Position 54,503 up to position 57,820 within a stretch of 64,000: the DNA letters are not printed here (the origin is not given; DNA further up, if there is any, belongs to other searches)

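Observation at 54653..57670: Two complete PilB/GspE secretion-ATPase modules fused into one 1005-aa polypeptide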

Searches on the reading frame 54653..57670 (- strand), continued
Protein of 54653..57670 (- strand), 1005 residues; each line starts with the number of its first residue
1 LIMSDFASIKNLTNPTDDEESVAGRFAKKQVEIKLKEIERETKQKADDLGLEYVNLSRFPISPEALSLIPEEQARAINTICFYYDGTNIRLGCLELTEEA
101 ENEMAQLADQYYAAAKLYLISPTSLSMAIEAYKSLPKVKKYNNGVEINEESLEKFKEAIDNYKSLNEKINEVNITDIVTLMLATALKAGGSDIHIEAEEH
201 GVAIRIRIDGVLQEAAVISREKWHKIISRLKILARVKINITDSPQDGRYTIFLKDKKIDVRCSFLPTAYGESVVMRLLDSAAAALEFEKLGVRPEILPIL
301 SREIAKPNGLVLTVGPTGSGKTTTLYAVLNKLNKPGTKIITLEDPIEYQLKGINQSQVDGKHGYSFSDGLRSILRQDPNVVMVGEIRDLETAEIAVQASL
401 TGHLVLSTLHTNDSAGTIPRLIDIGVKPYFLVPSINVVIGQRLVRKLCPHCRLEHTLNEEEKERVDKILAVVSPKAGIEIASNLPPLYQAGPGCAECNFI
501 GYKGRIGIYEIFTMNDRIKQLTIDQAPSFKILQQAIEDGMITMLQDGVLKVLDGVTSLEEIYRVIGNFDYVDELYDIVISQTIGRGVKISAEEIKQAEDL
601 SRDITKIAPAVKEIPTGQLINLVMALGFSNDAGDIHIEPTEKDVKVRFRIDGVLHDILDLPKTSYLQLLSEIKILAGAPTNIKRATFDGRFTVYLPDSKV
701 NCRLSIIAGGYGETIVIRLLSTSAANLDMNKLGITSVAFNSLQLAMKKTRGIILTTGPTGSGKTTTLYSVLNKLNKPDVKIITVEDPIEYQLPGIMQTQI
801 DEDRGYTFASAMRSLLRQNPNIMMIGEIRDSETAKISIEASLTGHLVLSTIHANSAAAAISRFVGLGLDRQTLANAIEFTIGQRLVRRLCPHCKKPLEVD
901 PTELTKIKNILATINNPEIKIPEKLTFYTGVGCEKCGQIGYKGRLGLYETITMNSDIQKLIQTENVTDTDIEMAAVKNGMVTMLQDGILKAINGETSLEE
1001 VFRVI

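Call 73: search_protein_families(library=pfam, proteins=[P0137, P0128, P0129, P0122, L084:6823-7974:+, L087:11284-12117:+, L087:12369-15314:+], max_evalue=0.001)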
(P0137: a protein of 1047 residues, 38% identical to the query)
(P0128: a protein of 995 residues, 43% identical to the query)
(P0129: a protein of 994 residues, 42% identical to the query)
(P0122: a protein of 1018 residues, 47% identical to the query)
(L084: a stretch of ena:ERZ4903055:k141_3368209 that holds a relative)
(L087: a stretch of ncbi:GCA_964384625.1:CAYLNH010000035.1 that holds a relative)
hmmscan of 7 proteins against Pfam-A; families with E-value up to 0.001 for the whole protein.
P0137 (1047 aa): 14 families
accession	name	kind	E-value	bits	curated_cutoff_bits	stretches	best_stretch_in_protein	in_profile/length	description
PF00437.27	T2SSE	-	3.3e-236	783.3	24.9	2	661-1042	6-370/370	Type II/IV secretion system protein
PF00482.28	T2SSF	-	5.4e-22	78.5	25.2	2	118-203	2-88/125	Type II secretion system (T2SS), protein F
PF13401.12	AAA_22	-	3.1e-06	28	27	0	798-840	6-48/130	AAA domain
PF25199.1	nSTAND_NTPase5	-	1.3e-05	25.5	34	0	361-389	38-66/145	Novel STAND NTPase 5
PF20720.3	nSTAND3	-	1.6e-05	25.1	27.2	0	363-394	16-48/155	Novel STAND NTPase 3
PF13191.12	AAA_16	-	2e-05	25.6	32.6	0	354-396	10-60/167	AAA ATPase domain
PF13173.12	AAA_14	-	5.1e-05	23.7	27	0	799-837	4-43/129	AAA domain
PF02492.25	cobW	-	7e-05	22.9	20.7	0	800-824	3-27/180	CobW/HypB/UreG, nucleotide-binding domain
PF13555.12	AAA_29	-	0.00015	21.9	27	0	362-381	20-39/61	P-loop containing region of AAA domain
PF13604.12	AAA_30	-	0.00018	21.7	27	0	787-828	8-49/191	AAA domain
PF01637.24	ATPase_2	-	0.00021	21.6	33.2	0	796-823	19-46/225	ATPase domain predominantly from Archaea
PF00005.33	ABC_tran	-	0.00022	22.3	25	0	800-832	14-45/137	ABC transporter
PF13476.12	AAA_23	-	0.00024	22.2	27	0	798-816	20-38/201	AAA domain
PF05729.18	NACHT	-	0.00062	20.1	26.7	0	799-821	2-24/167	NACHT domain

P0128 (995 aa): 17 families
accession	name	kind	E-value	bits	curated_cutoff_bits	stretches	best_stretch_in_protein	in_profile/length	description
PF00437.27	T2SSE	-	3.8e-220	730.4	24.9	2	596-974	12-370/370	Type II/IV secretion system protein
PF25199.1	nSTAND_NTPase5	-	8.5e-08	32.6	34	0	723-768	38-84/145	Novel STAND NTPase 5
PF13173.12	AAA_14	-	2e-07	31.5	27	0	728-812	4-81/129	AAA domain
PF13401.12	AAA_22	-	3.9e-07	30.9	27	0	726-759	5-38/130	AAA domain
PF20720.3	nSTAND3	-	2.6e-06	27.7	27.2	0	297-334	17-54/155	Novel STAND NTPase 3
PF13191.12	AAA_16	-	4.3e-06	27.8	32.6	0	292-363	18-85/167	AAA ATPase domain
PF02399.21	Herpes_ori_bp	-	1.3e-05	24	20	0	727-758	50-82/820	Origin of replication binding protein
PF02492.25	cobW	-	1.6e-05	25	20.7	0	729-759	3-34/180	CobW/HypB/UreG, nucleotide-binding domain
PF13604.12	AAA_30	-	2.1e-05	24.8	27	0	723-759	15-51/191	AAA domain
PF00005.33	ABC_tran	-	6.7e-05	24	25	0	730-805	15-79/137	ABC transporter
PF12775.13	AAA_7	-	8.7e-05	22.6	25.8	0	722-759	29-66/181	P-loop containing dynein motor region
PF13555.12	AAA_29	-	0.00011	22.2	27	0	725-743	21-39/61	P-loop containing region of AAA domain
PF03215.21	Rad17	-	0.00013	22.4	23.8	0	281-327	31-74/186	Rad17 P-loop domain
PF01580.24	FtsK_SpoIIIE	-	0.00015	21.8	24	0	717-748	31-61/221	FtsK/SpoIIIE family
PF10412.15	TrwB_AAD_bind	-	0.00064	19.2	20.5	0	727-758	16-47/387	Type IV secretion-system coupling protein DNA-binding domain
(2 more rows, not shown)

P0129 (994 aa): 16 families
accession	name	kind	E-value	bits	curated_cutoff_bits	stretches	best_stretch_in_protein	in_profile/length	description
PF00437.27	T2SSE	-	9.5e-222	735.7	24.9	2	158-547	9-369/370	Type II/IV secretion system protein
PF25199.1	nSTAND_NTPase5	-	3e-09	37.3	34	1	280-339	24-85/145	Novel STAND NTPase 5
PF13401.12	AAA_22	-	1.1e-07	32.6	27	0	295-333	4-42/130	AAA domain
PF20720.3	nSTAND3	-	4.5e-06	26.9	27.2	0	296-335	17-56/155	Novel STAND NTPase 3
PF00004.35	AAA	-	1.3e-05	26.1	21.2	0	731-760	2-28/131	ATPase family associated with various cellular activities (AAA)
PF13604.12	AAA_30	-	1.5e-05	25.3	27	0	718-759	9-50/191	AAA domain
PF04851.21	ResIII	-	2.6e-05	24.6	22.5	0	717-753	13-49/164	Type III restriction enzyme, res subunit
PF02492.25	cobW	-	6.9e-05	22.9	20.7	0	300-329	4-34/180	CobW/HypB/UreG, nucleotide-binding domain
PF13173.12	AAA_14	-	7.4e-05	23.2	27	0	299-340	5-47/129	AAA domain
PF13555.12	AAA_29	-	7.8e-05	22.8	27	0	726-747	21-42/61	P-loop containing region of AAA domain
PF05157.20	MshEN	-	8.2e-05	23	23.1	1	29-111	2-83/90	MshEN domain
PF00270.35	DEAD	-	0.00015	22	26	0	299-328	17-49/167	DEAD/DEAH box helicase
PF12775.13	AAA_7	-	0.00032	20.7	25.8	0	299-330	36-67/181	P-loop containing dynein motor region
PF13191.12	AAA_16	-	0.00036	21.5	32.6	0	291-326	18-54/167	AAA ATPase domain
PF06414.18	Zeta_toxin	-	0.00039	20.4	22.3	0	730-758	19-46/199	Zeta toxin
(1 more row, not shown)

P0122 (1018 aa): 24 families
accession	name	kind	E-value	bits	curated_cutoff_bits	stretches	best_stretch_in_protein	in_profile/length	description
PF00437.27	T2SSE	-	8.9e-240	795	24.9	2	183-575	4-370/370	Type II/IV secretion system protein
PF25199.1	nSTAND_NTPase5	-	1.2e-09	38.6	34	0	314-381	34-103/145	Novel STAND NTPase 5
PF13401.12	AAA_22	-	1.4e-08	35.6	27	0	320-356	4-42/130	AAA domain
PF05157.20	MshEN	-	2.6e-08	34.2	23.1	1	62-146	1-83/90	MshEN domain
PF13173.12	AAA_14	-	2.8e-08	34.3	27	0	323-411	4-83/129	AAA domain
PF20720.3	nSTAND3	-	2.4e-07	31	27.2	0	752-800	8-55/155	Novel STAND NTPase 3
PF04851.21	ResIII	-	3.1e-07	30.9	22.5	0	751-798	12-61/164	Type III restriction enzyme, res subunit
PF00005.33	ABC_tran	-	3.7e-07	31.3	25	0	764-819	13-64/137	ABC transporter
PF13555.12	AAA_29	-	8.3e-07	29.1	27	0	760-786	20-46/61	P-loop containing region of AAA domain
PF12775.13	AAA_7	-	1.6e-06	28.2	25.8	0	751-796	22-67/181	P-loop containing dynein motor region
PF01637.24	ATPase_2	-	2e-06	28.2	33.2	0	747-803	4-61/225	ATPase domain predominantly from Archaea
PF00004.35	AAA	-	3.4e-06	28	21.2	0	766-840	2-66/131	ATPase family associated with various cellular activities (AAA)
PF13191.12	AAA_16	-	4.6e-06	27.7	32.6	0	749-830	7-81/167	AAA ATPase domain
PF13604.12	AAA_30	-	9.3e-06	25.9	27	0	755-789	11-45/191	AAA domain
PF01580.24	FtsK_SpoIIIE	-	1.1e-05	25.4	24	0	302-345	21-63/221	FtsK/SpoIIIE family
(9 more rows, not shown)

L084:6823-7974:+ (383 aa): 1 family
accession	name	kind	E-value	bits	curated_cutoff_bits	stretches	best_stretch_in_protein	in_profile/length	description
PF01368.27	DHH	-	3.2e-07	31.1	28.1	1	17-219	1-125/125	DHH family, N-terminal domain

L087:11284-12117:+ (277 aa): 0 families

L087:12369-15314:+ (981 aa): 0 families
